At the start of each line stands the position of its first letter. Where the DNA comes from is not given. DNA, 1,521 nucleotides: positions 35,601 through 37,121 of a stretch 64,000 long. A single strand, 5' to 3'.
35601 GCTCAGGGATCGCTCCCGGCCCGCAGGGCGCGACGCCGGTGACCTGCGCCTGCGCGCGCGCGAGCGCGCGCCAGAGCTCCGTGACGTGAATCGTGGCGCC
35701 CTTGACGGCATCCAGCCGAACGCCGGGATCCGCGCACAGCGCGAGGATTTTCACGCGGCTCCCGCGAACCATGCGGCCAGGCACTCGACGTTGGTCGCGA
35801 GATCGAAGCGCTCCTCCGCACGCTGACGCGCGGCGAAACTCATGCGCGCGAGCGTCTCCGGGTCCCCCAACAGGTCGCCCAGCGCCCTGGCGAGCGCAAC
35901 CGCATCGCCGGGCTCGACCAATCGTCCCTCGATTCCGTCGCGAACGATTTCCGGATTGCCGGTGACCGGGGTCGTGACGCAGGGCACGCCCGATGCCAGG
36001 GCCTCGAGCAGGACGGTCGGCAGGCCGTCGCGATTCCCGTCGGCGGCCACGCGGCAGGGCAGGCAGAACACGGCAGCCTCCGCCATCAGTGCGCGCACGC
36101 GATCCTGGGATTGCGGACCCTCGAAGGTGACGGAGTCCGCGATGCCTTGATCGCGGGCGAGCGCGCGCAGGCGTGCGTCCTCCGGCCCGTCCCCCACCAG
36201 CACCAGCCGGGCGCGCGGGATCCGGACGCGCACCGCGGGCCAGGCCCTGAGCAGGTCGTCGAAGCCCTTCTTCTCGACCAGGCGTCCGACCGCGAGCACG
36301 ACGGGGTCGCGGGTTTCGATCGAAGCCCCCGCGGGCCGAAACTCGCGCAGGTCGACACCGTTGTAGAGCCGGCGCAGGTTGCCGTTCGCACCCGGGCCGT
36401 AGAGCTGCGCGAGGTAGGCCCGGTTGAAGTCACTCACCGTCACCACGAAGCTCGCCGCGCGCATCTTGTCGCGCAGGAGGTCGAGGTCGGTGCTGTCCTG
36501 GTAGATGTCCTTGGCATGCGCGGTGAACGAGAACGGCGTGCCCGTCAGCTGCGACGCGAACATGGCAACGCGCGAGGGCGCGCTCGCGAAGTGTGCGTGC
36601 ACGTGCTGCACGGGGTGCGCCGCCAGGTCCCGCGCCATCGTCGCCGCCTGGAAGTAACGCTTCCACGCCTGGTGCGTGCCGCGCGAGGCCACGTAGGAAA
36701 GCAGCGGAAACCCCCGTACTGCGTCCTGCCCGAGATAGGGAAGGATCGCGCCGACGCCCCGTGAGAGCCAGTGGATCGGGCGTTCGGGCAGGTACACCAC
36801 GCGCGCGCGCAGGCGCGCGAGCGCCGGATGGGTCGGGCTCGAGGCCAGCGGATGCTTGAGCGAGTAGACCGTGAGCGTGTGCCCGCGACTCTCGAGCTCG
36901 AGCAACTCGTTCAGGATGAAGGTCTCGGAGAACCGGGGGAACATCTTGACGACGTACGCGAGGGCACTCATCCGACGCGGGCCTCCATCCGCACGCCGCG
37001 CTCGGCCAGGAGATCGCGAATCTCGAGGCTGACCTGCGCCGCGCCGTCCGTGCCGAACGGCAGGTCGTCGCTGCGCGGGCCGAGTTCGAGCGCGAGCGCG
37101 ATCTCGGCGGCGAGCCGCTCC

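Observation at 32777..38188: Glycosyltransferase x3 + MsbA-like ABC exporter + APH-like phosphotransferase operon fused to cassette copy 1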

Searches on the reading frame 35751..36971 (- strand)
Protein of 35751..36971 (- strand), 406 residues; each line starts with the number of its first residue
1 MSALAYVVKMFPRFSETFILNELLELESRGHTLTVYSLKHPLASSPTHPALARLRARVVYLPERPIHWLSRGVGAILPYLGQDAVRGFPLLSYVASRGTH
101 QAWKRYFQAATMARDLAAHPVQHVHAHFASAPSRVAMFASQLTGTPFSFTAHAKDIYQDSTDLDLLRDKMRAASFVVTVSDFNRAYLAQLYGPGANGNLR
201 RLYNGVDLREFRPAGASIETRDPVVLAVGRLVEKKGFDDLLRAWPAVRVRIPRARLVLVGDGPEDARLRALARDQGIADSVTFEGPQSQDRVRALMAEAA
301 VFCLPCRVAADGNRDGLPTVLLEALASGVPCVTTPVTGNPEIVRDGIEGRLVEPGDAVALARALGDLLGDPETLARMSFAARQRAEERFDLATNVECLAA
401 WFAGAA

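Call 6: search_protein_families(library=pfam, proteins=[window:35751-36971:-], max_evalue=0.01)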
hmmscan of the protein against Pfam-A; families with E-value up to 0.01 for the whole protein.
window:35751-36971:- (406 aa): 5 families
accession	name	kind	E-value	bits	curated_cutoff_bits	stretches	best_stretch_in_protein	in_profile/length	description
PF00534.26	Glycos_transf_1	-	1.5e-39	135.7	26.4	1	217-384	10-172/172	Glycosyl transferases group 1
PF13692.12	Glyco_trans_1_4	-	2.2e-38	132.1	27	1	223-370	2-142/142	Glycosyl transferases group 1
PF13439.12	Glyco_transf_4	-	1.9e-11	44.7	28.5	1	16-209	5-169/170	Glycosyltransferase Family 4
PF13524.12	Glyco_trans_1_2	-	7.7e-08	32.8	25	1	252-396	13-140/144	Glycosyl transferase-like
PF20706.3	GT4-conflict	-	3.6e-05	23.4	26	1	197-346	172-323/385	Family 4 Glycosyltransferase in conflict systems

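Call 10: search_protein_families(library=ncbifam, proteins=[window:35751-36971:-], max_evalue=0.01)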
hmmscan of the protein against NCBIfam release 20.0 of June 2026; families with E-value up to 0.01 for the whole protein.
window:35751-36971:- (406 aa): 36 families (the best 25 are shown)
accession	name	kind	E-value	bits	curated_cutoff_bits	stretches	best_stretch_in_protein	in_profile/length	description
NF041876.1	EPS_EpsE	equivalog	8.6e-53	180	400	1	4-396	1-387/389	exopolysaccharide biosynthesis GT4 family glycosyltransferase EpsE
TIGR03088.1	stp2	hypoth_equivalog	2.3e-35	122.3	409.05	1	176-399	140-367/374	TIGR03088 family PEP-CTERM/XrtA system glycosyltransferase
TIGR03999.1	thiol_BshA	equivalog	1.8e-29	102.8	273.7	1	109-396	73-364/375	N-acetyl-alpha-D-glucosaminyl L-malate synthase BshA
TIGR04005.1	wcaL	equivalog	4.9e-27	94.8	537.6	1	173-393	175-394/406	colanic acid biosynthesis glycosyltransferase WcaL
TIGR04063.1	stp3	hypoth_equivalog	1.1e-21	77.1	442.05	1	222-399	213-389/397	TIGR04063 family PEP-CTERM/XrtA system glycosyltransferase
NF047684.1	TeichurnBiosyTuaC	equivalog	1.4e-21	76.9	550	1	121-400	109-384/391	teichuronic acid biosynthesis protein TuaC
TIGR02149.1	glgA_Coryne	subfamily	2.5e-21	76.3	302.4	1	110-392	75-377/391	glycogen synthase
TIGR03449.1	mycothiol_MshA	equivalog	4.5e-21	75.2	462.5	1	184-400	176-398/406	D-inositol-3-phosphate glycosyltransferase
TIGR04047.1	MSMEG_0565_glyc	hypoth_equivalog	8.9e-17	61.2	259.85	1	125-375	91-346/373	MSMEG_0565 family glycosyltransferase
NF007640.0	PRK10307.1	subfamily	2.4e-15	56.4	276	1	217-393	224-395/411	WcaI family glycosyltransferase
NF038229.1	Glyco4_Geo_Pelo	equivalog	1.8e-14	53.5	400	1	108-399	43-330/338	GPMC system family 4 glycosyltransferase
NF007396.0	PRK09922.1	equivalog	5.8e-14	51.7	385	1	202-366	163-322/361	lipopolysaccharide 1,6-galactosyltransferase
NF011726.0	PRK15179.1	equivalog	1.5e-13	50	733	1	250-393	545-682/694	Vi polysaccharide biosynthesis protein TviE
NF038011.1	PelF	equivalog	3.2e-13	49.6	100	1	172-387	257-474/489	GT4 family glycosyltransferase PelF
TIGR03087.1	stp1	hypoth_equivalog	6.7e-13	48.6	316.65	1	178-402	178-394/397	TIGR03087 family PEP-CTERM/XrtA system glycosyltransferase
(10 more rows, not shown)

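Call 79: search_protein_families(library=padloc, proteins=[window:35751-36971:-], max_evalue=0.001)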
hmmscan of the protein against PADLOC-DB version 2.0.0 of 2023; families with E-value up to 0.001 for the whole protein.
window:35751-36971:- (406 aa): 0 families

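Call 100: search_solved_structures(query=window:35751-36971:-, max_evalue=0.00001)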
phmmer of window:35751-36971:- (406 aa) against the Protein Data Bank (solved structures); distinct sequences matched with E-value up to 0.00001: 28.
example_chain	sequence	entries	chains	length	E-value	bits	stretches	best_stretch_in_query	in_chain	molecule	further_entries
5d00_A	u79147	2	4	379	1.5e-21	79.8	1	119-390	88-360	N-acetyl-alpha-D-glucosaminyl L-malate synthase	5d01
3oka_A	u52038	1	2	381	3.6e-21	78.6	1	193-388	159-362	GDP-mannose-dependent alpha-(1-6)-phosphatidylinositol monomannoside mannosyltransferase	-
3okc_A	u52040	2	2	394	4e-21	78.4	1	193-388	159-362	GDP-mannose-dependent alpha-(1-6)-phosphatidylinositol monomannoside mannosyltransferase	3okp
2jjm_A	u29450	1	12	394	4.2e-20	75.1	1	112-390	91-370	GLYCOSYL TRANSFERASE, GROUP 1 FAMILY PROTEIN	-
3mbo_A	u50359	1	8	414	4.9e-20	74.9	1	112-390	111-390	Glycosyltransferase, group 1 family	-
6kih_A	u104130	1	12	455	5.5e-15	58.2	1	155-390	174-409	Tll1590 protein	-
4n9w_A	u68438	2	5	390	1.1e-14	57.2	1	122-390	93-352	GDP-mannose-dependent alpha-(1-2)-phosphatidylinositol mannosyltransferase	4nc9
2gej_A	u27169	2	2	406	1.3e-14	57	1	122-390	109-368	PHOSPHATIDYLINOSITOL MANNOSYLTRANSFERASE (PimA)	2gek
7qsg_A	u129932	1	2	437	1.1e-13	54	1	203-391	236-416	D-inositol 3-phosphate glycosyltransferase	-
3c4q_A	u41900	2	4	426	4.3e-09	38.8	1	193-390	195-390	Predicted glycosyltransferases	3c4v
8b5q_A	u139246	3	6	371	4.3e-09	38.8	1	185-376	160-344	UDP-glucose:(Heptosyl) LPS alpha 1,3-glucosyltransferase WaaG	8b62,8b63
8b5s_A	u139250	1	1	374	4.4e-09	38.8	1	185-377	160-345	UDP-glucose:(Heptosyl) LPS alpha 1,3-glucosyltransferase WaaG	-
3c48_A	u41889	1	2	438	5.4e-09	38.5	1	193-390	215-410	Predicted glycosyltransferases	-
8b5s_B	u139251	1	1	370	6.4e-09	38.3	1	185-376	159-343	UDP-glucose:(Heptosyl) LPS alpha 1,3-glucosyltransferase WaaG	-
6n1x_A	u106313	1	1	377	1.2e-08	37.4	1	122-361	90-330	Glycosyltransferase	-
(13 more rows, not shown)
